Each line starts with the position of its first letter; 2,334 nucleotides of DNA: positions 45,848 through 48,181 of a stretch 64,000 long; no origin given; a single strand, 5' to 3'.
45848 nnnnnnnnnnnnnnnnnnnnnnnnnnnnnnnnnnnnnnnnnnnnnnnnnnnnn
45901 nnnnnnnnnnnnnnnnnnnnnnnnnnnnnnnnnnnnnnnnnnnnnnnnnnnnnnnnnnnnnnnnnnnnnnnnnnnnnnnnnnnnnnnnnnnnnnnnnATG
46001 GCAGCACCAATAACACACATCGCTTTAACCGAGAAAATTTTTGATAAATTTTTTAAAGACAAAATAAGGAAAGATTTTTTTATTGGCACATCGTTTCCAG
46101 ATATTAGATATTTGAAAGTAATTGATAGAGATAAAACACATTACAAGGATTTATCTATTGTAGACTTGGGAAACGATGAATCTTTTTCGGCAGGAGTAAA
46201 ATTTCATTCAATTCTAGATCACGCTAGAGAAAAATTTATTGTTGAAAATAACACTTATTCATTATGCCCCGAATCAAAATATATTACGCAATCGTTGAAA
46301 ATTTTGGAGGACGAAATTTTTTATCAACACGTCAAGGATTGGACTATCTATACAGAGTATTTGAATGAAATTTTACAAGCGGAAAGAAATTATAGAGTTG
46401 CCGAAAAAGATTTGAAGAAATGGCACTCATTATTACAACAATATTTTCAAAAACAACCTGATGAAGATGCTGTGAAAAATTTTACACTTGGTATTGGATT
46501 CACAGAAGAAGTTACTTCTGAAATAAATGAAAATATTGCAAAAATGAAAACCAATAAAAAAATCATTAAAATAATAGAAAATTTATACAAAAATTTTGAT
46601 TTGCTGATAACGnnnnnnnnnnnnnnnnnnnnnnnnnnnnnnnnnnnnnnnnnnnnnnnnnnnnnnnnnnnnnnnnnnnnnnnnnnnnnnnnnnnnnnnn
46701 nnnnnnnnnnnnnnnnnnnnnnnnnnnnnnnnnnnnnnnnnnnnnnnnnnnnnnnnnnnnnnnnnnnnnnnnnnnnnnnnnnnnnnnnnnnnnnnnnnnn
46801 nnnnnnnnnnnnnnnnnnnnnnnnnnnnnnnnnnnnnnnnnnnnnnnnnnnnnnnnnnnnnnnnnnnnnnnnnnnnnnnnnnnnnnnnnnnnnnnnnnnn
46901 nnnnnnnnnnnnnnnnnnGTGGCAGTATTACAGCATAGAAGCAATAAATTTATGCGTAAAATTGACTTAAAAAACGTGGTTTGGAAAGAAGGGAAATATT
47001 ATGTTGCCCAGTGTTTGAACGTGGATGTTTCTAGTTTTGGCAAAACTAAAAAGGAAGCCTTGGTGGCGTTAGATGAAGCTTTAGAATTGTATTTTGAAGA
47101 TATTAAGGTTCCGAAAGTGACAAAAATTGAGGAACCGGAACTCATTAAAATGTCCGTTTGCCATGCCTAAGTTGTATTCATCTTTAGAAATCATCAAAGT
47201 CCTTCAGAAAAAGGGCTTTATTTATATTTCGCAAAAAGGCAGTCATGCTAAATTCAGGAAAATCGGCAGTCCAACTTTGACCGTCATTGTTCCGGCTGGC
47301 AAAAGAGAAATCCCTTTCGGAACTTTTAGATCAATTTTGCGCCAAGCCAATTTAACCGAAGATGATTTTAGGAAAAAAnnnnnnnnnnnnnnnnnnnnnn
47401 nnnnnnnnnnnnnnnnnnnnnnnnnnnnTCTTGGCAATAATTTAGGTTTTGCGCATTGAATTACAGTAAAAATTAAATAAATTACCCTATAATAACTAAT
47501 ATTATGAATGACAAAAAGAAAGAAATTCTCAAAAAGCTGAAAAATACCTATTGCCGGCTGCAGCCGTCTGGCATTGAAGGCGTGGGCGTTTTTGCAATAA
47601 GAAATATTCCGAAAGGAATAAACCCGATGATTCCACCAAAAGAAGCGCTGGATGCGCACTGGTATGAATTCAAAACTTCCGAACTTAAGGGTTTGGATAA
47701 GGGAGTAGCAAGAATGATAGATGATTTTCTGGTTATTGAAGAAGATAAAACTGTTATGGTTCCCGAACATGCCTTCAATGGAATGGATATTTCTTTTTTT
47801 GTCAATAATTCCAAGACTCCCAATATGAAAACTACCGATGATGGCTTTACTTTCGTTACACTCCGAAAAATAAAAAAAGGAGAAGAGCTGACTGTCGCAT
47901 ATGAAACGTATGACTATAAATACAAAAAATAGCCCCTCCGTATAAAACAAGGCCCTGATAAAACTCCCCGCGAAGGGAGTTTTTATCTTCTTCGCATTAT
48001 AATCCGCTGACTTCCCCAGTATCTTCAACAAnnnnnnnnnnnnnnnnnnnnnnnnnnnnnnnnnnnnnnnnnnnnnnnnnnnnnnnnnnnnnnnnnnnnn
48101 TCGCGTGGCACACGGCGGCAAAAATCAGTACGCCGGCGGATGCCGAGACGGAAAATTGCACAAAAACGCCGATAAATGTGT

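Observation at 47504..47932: Stand-alone bacterial SET-domain protein (142 aa)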

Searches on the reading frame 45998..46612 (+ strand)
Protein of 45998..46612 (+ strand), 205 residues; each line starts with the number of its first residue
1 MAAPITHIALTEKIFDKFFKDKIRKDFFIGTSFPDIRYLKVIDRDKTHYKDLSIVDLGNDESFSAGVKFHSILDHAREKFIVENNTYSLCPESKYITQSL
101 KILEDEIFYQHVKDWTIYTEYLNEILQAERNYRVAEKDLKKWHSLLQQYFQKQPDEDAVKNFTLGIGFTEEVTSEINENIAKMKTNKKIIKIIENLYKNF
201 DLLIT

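Call 3: search_protein_families(library=pfam, proteins=[window:45998-46612:+], max_evalue=1)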
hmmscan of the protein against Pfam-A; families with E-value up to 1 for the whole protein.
window:45998-46612:+ (205 aa): 1 family
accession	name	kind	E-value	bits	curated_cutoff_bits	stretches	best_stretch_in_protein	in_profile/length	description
PF05336.19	rhaM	-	0.07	13.8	23.4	1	101-159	35-91/105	L-rhamnose mutarotase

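Call 4: search_protein_families(library=ncbifam, proteins=[window:45998-46612:+], max_evalue=1)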
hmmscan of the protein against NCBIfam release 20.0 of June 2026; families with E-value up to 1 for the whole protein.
window:45998-46612:+ (205 aa): 0 families

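Call 61: search_protein_families(library=padloc, proteins=[window:45998-46612:+], max_evalue=0.01)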
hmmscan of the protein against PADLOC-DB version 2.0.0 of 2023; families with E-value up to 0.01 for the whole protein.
window:45998-46612:+ (205 aa): 1 family
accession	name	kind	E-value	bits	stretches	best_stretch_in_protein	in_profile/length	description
PDLC00199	HamB2|HamB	-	0.002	14.2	1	71-146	702-774/841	DEAD-box helicase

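Call 62: search_protein_families(library=phrogs, proteins=[window:45998-46612:+], max_evalue=0.01)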
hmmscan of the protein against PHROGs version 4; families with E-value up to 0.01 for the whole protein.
window:45998-46612:+ (205 aa): 0 families

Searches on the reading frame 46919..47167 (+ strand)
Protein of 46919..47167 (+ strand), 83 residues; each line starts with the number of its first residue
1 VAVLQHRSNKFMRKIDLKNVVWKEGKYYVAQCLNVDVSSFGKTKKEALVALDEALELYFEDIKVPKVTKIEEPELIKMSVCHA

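Call 3: search_protein_families(library=pfam, proteins=[window:46919-47167:+], max_evalue=1)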
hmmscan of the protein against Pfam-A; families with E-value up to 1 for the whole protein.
window:46919-47167:+ (83 aa): 1 family
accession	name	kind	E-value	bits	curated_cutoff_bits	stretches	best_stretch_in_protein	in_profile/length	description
PF24113.1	DUF7387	-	4.9e-06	27.3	27.9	1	19-62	15-58/85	Family of unknown function (DUF7387)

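Call 4: search_protein_families(library=ncbifam, proteins=[window:46919-47167:+], max_evalue=1)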
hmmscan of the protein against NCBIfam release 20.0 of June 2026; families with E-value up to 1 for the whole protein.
window:46919-47167:+ (83 aa): 0 families

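Call 61: search_protein_families(library=padloc, proteins=[window:46919-47167:+], max_evalue=0.01)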
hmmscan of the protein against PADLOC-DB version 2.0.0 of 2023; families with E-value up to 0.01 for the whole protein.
window:46919-47167:+ (83 aa): 0 families

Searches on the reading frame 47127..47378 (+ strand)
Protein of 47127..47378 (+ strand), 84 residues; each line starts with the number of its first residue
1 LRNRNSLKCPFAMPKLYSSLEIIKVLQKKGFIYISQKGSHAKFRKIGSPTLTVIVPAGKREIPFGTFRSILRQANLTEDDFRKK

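Call 3: search_protein_families(library=pfam, proteins=[window:47127-47378:+], max_evalue=1)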
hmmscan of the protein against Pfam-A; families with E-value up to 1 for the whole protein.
window:47127-47378:+ (84 aa): 1 family
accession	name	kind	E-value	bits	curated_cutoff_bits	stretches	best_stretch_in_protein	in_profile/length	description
PF07927.17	HicA_toxin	-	1.5e-15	57.4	27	1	21-76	3-58/58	HicA toxin of bacterial toxin-antitoxin,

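Call 4: search_protein_families(library=ncbifam, proteins=[window:47127-47378:+], max_evalue=1)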
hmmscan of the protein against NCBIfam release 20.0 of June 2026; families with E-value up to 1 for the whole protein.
window:47127-47378:+ (84 aa): 1 family
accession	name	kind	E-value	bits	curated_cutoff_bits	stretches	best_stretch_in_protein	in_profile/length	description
TIGR02337.1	HpaR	equivalog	0.063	13.1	121.2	1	60-82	10-32/130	homoprotocatechuate degradation operon regulator HpaR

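Call 61: search_protein_families(library=padloc, proteins=[window:47127-47378:+], max_evalue=0.01)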
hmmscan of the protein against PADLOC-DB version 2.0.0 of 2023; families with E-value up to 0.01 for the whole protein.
window:47127-47378:+ (84 aa): 0 families

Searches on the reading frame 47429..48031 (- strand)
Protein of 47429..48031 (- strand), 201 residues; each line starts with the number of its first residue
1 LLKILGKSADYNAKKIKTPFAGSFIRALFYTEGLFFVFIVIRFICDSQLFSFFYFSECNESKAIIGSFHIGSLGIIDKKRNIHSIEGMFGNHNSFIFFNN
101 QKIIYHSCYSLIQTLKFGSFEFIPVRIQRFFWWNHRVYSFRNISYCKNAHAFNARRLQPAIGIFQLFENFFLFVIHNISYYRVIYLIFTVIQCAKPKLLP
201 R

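Call 3: search_protein_families(library=pfam, proteins=[window:47429-48031:-], max_evalue=1)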
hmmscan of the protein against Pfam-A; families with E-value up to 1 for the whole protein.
window:47429-48031:- (201 aa): 0 families

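Call 4: search_protein_families(library=ncbifam, proteins=[window:47429-48031:-], max_evalue=1)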
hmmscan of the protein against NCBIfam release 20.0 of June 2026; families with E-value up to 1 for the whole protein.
window:47429-48031:- (201 aa): 1 family
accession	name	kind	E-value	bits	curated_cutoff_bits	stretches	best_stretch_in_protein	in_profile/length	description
NF004873.0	PRK06231.1-3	equivalog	0.38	10.2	220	1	130-189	8-67/208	F0F1 ATP synthase subunit B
